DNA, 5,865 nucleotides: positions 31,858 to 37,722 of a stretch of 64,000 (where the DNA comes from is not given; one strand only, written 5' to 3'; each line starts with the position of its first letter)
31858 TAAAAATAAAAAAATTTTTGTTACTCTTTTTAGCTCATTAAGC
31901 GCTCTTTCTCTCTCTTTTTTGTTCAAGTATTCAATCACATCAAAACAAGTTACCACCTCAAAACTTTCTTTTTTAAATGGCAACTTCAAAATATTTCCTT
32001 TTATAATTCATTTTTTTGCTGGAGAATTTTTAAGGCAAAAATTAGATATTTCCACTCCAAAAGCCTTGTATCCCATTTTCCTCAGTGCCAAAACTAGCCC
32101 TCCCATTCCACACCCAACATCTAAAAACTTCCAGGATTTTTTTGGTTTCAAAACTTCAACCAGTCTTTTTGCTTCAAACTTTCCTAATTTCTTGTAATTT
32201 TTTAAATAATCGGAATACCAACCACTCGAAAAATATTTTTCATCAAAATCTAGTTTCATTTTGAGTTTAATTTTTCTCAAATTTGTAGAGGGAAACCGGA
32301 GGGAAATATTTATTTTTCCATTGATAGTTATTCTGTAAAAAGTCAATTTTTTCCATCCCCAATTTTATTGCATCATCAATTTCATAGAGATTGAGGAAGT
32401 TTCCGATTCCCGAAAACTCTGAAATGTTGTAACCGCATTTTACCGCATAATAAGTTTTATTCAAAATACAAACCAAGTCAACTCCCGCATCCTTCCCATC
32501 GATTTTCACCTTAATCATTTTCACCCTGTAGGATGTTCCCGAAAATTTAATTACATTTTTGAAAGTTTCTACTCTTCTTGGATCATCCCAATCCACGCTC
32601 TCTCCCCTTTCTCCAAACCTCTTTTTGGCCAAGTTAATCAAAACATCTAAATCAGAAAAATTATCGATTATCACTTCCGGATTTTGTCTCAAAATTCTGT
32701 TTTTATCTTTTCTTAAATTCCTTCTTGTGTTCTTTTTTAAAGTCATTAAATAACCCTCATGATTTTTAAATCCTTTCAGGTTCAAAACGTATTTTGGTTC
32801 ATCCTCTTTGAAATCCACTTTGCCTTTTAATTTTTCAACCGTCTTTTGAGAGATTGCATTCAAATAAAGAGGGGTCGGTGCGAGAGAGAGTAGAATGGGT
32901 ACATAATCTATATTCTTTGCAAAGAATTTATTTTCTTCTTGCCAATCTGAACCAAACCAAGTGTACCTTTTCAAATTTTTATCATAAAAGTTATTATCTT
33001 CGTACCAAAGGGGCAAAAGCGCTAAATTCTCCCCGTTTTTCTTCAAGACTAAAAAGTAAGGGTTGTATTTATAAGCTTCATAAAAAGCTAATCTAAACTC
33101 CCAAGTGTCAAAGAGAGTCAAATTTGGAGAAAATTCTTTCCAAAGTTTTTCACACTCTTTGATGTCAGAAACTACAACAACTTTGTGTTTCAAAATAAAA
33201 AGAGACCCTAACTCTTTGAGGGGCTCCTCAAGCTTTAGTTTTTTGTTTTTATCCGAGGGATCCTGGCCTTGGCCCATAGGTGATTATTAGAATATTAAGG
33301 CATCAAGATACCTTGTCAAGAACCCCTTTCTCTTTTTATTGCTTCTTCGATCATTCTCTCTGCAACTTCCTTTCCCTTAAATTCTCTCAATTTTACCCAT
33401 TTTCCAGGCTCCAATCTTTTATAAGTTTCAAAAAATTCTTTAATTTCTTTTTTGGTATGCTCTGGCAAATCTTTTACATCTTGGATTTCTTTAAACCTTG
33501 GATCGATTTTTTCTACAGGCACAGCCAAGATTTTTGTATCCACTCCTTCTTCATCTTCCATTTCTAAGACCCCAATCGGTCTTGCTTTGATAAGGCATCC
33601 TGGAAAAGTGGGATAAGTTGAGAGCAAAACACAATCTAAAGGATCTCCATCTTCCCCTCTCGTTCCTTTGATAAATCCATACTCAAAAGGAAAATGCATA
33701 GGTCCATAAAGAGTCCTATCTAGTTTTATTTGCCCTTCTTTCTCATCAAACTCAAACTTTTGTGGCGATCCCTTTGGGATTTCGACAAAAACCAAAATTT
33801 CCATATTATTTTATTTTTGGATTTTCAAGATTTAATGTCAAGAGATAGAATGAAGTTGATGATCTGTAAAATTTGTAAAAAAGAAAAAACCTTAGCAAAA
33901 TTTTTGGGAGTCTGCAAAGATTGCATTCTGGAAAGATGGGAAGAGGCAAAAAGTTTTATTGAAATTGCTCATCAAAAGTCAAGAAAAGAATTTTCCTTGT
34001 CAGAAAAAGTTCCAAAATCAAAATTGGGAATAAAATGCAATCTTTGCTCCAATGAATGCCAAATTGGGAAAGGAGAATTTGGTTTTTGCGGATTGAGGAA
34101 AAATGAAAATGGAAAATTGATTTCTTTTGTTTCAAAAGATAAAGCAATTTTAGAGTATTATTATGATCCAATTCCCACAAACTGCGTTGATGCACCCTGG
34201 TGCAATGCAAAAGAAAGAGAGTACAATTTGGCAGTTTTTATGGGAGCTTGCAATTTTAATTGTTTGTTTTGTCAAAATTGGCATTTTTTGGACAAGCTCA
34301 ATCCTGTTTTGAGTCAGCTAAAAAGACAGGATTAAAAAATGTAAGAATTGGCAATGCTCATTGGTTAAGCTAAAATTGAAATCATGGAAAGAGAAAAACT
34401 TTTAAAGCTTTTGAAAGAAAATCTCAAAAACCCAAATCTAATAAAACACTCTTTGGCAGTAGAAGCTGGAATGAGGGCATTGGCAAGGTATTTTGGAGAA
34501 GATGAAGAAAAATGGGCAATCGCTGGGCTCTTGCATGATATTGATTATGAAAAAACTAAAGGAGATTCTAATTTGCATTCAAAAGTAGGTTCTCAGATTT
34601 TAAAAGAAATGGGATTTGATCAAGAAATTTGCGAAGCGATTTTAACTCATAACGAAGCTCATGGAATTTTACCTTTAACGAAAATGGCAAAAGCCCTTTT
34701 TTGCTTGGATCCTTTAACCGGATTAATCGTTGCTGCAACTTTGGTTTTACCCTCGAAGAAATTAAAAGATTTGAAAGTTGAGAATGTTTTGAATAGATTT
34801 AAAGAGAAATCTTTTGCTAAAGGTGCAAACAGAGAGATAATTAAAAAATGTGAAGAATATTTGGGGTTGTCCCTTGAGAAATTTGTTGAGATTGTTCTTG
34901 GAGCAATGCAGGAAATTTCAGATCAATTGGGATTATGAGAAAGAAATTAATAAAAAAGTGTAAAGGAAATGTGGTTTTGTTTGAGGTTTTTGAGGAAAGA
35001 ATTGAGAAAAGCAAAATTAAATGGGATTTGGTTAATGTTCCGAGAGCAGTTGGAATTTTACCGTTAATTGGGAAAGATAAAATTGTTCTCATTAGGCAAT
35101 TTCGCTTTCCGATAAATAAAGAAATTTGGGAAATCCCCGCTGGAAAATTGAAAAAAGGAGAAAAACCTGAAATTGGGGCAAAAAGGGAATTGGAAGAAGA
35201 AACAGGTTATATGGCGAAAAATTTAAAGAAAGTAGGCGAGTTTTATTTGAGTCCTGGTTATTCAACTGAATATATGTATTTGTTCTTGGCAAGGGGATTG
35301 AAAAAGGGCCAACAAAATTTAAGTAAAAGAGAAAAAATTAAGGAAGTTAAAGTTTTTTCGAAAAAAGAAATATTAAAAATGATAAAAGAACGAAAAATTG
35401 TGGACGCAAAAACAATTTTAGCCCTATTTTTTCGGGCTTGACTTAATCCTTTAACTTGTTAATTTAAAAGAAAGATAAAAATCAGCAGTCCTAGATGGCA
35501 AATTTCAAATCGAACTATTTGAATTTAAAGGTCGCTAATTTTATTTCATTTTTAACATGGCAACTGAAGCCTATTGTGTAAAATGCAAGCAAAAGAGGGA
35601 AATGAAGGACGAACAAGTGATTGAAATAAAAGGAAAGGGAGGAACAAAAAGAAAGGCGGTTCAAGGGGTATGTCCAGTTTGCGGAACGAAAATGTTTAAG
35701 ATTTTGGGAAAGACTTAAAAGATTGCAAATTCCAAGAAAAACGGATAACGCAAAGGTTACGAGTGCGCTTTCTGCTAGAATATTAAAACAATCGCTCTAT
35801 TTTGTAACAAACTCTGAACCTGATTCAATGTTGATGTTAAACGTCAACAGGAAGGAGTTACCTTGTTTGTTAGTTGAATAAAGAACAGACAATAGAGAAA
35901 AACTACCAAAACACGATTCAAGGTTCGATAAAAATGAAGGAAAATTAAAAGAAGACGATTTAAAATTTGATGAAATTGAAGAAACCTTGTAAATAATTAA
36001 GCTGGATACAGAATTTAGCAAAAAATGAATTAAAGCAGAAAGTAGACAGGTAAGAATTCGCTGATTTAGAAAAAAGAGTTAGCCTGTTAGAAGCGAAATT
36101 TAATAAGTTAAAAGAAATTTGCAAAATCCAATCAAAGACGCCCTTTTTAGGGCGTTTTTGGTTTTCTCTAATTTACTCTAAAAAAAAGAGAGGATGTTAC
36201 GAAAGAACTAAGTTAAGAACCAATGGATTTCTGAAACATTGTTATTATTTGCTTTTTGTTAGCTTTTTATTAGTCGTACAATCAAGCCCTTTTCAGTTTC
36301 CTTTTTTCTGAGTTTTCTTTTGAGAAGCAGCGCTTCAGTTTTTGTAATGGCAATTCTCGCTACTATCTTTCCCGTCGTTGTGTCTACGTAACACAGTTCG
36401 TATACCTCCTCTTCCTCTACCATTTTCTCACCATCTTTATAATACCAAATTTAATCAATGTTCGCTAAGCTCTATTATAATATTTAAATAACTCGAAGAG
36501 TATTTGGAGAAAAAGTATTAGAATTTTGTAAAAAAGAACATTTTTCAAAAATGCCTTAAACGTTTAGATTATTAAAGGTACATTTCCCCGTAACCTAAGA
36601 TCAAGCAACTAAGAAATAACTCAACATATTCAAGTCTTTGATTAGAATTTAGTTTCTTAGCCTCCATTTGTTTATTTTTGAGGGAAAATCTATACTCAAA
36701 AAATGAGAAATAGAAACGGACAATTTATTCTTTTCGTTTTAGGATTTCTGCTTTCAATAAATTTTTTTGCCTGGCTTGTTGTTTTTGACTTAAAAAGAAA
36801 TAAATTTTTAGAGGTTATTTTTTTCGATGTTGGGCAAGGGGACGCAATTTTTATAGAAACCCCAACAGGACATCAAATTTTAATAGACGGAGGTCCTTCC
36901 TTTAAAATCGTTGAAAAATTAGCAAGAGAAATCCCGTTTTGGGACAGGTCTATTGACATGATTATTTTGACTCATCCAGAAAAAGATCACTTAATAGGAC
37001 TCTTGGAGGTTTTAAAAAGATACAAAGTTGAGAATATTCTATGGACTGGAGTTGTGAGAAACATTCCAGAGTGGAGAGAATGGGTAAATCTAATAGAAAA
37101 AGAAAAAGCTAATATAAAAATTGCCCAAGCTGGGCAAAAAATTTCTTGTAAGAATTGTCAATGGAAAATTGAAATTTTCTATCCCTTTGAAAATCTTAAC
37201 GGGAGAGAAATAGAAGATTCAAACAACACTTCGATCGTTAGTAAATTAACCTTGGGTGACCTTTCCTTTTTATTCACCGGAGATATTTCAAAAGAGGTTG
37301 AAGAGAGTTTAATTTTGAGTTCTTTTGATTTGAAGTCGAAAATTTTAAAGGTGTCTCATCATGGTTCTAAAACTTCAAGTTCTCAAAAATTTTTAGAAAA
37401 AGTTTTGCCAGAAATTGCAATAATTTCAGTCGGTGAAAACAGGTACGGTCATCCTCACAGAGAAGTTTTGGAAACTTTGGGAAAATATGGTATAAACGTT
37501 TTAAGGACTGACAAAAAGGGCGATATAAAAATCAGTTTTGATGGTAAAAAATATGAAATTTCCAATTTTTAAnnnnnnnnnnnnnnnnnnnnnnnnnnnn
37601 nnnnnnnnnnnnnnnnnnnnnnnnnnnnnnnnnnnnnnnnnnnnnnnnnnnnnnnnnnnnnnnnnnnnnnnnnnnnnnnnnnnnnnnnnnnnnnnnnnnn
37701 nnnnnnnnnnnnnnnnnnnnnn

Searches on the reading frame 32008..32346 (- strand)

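Call 18: search_protein_families(library=pfam, proteins=[window:32008-32346:-], max_evalue=0.001)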
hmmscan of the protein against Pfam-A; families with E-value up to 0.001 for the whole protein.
window:32008-32346:- (112 aa): 3 families
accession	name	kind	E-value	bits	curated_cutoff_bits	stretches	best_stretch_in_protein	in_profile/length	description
PF13489.12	Methyltransf_23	-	0.00022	21.4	27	1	64-102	14-54/164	Methyltransferase domain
PF07757.19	AdoMet_MTase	-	0.00024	21.8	27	1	69-101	60-92/115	Predicted AdoMet-dependent methyltransferase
PF07942.18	CARME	-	0.0003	20.6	27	1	45-105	28-92/268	Carnosine N-methyltransferase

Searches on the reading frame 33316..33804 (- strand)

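Call 18: search_protein_families(library=pfam, proteins=[window:33316-33804:-], max_evalue=0.001)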
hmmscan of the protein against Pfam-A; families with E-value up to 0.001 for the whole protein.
window:33316-33804:- (162 aa): 2 families
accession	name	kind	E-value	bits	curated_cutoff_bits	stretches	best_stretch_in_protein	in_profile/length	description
PF00719.24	Pyrophosphatase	-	1.1e-57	194.6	23.5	1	5-158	1-151/153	Inorganic pyrophosphatase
PF18823.6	InPase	-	0.00081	19.7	26.8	0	40-61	47-68/135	Inorganic Pyrophosphatase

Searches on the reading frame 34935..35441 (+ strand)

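Call 18: search_protein_families(library=pfam, proteins=[window:34935-35441:+], max_evalue=0.001)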
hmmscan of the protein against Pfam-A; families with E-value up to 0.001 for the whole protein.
window:34935-35441:+ (168 aa): 1 family
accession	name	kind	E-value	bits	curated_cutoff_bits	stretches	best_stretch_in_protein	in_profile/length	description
PF00293.34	NUDIX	-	8.3e-21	74.8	21.1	1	36-154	3-124/134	NUDIX domain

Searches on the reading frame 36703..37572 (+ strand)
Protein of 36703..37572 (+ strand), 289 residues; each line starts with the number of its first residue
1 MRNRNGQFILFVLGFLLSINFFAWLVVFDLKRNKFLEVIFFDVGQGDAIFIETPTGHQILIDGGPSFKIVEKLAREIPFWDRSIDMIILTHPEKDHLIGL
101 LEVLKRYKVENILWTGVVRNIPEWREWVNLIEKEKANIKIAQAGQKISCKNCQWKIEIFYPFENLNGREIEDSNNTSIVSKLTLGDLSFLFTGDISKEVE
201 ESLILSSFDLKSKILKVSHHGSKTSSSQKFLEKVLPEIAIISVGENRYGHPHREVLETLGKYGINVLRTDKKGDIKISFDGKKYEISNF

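Call 18: search_protein_families(library=pfam, proteins=[window:36703-37572:+], max_evalue=0.001)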
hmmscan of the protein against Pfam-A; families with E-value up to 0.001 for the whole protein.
window:36703-37572:+ (289 aa): 3 families
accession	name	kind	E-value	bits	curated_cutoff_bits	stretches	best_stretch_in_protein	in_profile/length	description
PF00753.33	Lactamase_B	-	8.8e-13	49.1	22.7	1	42-244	2-195/196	Metallo-beta-lactamase superfamily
PF12706.13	Lactamase_B_2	-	7.5e-08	32.6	27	1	57-196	1-144/200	Beta-lactamase superfamily domain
PF25281.1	MBL_MAP1B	-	7.9e-05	22.2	37.6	1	40-110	25-91/279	MAP1B MBL-like domain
